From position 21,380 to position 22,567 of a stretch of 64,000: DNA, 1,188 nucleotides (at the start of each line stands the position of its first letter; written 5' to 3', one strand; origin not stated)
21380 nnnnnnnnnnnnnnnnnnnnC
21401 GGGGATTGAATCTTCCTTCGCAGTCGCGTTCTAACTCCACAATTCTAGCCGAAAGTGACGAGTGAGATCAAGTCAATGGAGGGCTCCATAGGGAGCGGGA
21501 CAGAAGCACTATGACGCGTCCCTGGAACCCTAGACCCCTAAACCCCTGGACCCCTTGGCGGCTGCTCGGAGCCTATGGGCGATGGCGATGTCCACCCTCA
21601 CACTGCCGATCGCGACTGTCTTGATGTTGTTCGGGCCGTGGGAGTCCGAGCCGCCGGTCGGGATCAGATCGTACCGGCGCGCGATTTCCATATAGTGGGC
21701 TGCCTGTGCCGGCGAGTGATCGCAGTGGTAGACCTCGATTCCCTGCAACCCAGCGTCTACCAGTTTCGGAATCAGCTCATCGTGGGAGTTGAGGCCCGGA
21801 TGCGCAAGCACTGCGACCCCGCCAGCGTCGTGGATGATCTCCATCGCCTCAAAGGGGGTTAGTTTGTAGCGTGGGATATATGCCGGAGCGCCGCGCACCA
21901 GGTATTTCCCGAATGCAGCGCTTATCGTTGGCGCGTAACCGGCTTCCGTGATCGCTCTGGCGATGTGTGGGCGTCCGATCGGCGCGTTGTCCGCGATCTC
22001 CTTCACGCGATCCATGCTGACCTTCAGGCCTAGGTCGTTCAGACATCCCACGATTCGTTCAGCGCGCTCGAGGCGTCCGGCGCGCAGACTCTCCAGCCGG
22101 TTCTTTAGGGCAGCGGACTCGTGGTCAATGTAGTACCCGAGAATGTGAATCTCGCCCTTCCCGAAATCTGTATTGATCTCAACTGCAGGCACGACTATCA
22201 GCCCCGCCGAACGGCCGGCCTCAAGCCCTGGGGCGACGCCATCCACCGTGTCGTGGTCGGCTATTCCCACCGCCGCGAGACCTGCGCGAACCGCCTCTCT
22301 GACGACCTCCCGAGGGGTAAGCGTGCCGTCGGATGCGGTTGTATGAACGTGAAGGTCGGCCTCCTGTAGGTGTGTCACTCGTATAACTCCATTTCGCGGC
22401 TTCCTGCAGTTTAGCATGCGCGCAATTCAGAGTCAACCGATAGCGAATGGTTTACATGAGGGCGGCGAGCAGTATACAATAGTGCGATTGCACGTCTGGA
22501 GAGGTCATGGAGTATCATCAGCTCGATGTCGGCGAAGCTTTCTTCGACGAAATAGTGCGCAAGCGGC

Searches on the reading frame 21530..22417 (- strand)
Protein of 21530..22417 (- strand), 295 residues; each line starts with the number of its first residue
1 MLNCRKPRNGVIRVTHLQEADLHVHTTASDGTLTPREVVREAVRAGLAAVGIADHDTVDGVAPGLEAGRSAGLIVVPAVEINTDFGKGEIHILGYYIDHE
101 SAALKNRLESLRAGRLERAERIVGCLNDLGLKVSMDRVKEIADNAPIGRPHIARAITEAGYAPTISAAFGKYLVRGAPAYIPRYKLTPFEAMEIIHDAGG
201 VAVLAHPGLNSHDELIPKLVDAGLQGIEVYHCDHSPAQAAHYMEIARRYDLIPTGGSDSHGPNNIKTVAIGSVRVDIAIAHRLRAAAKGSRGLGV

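Call 8: search_protein_families(library=pfam, proteins=[window:21530-22417:-])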
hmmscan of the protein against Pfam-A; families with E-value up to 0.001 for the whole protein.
window:21530-22417:- (295 aa): 1 family
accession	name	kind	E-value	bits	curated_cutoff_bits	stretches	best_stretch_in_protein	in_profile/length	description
PF02811.25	PHP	-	2e-08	35.1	26.4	1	21-84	1-66/164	PHP domain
